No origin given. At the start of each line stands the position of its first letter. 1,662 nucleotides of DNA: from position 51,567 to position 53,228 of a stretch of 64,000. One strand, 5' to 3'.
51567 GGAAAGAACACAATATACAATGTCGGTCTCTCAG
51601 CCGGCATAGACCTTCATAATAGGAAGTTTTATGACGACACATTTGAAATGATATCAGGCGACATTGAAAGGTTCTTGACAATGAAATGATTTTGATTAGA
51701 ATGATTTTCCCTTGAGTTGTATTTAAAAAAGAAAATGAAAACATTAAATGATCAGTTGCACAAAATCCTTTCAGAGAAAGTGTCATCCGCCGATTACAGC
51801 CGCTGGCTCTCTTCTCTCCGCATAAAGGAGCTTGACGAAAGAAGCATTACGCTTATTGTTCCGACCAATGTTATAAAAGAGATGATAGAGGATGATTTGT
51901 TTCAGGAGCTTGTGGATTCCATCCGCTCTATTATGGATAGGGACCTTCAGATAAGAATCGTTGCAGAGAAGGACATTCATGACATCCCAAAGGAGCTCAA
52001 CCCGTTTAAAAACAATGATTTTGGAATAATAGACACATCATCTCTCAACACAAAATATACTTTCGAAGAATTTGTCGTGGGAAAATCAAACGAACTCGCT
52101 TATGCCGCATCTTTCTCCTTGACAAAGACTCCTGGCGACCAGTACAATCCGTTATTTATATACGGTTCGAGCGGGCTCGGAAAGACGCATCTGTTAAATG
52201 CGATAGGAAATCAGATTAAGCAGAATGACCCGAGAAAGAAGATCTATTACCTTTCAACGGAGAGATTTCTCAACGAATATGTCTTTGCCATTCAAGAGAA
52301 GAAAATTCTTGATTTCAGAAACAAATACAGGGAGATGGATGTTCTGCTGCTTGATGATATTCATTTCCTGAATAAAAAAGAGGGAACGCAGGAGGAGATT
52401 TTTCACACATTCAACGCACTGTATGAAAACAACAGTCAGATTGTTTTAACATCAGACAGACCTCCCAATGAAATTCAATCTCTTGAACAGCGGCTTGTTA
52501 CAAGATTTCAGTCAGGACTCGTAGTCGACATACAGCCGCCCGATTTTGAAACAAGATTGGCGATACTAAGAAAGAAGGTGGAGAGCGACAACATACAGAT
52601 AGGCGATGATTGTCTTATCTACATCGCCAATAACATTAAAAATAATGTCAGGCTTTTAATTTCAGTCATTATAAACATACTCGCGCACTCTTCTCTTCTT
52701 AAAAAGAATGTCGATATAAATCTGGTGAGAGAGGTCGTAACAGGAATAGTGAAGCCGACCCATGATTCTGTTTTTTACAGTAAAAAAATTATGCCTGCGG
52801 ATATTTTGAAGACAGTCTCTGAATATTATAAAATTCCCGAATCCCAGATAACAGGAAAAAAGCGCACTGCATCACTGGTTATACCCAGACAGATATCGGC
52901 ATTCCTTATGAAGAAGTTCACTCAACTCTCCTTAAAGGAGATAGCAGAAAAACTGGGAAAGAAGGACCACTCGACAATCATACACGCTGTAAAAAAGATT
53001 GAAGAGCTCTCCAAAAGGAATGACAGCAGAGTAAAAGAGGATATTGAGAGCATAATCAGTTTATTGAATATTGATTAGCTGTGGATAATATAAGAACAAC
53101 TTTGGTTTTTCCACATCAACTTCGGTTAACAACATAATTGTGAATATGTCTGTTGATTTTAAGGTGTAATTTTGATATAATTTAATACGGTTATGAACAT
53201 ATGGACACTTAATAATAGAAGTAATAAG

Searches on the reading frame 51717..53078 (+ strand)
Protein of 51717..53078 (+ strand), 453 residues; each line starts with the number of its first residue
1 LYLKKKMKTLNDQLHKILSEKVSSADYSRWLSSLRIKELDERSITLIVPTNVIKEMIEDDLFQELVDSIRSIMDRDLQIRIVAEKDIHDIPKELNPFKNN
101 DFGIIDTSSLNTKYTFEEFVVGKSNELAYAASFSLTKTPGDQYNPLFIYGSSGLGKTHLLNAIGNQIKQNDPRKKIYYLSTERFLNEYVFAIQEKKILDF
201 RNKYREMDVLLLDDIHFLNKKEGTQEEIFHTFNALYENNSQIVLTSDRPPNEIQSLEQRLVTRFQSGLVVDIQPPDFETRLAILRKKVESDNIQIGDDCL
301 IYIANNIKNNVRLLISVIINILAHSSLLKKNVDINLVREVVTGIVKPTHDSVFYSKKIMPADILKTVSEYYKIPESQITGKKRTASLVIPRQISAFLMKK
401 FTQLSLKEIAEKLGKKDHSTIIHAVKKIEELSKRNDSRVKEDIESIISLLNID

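Call 23: search_protein_families(library=pfam, proteins=[window:51717-53078:+])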
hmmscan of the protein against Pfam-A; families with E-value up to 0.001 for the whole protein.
window:51717-53078:+ (453 aa): 9 families
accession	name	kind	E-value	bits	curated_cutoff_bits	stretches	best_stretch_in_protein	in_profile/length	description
PF00308.24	Bac_DnaA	-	2.2e-70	236.5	23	1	110-271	1-162/162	Bacterial DnaA ATPAse domain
PF08299.17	Bac_DnaA_C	-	5.6e-25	87.6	31.5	1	361-428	2-69/69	Bacterial dnaA protein helix-turn-helix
PF01695.23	IstB_IS21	-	6.5e-12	45.9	24.1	1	146-252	95-198/238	IstB-like ATP binding protein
PF00004.35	AAA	-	9.3e-09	36.3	21.2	1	147-265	2-124/131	ATPase family associated with various cellular activities (AAA)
PF01637.24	ATPase_2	-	8.3e-07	29.5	33.2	1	141-247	18-117/225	ATPase domain predominantly from Archaea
PF11638.13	DnaA_N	-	1.9e-06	28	24.6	1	16-64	9-58/65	DnaA N-terminal domain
PF13173.12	AAA_14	-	6.5e-06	26.6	27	1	144-265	3-116/129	AAA domain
PF13401.12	AAA_22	-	8.2e-05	23.4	27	0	145-221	7-97/130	AAA domain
PF00910.28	RNA_helicase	-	0.0009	20.1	21.5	0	147-239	2-78/105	RNA helicase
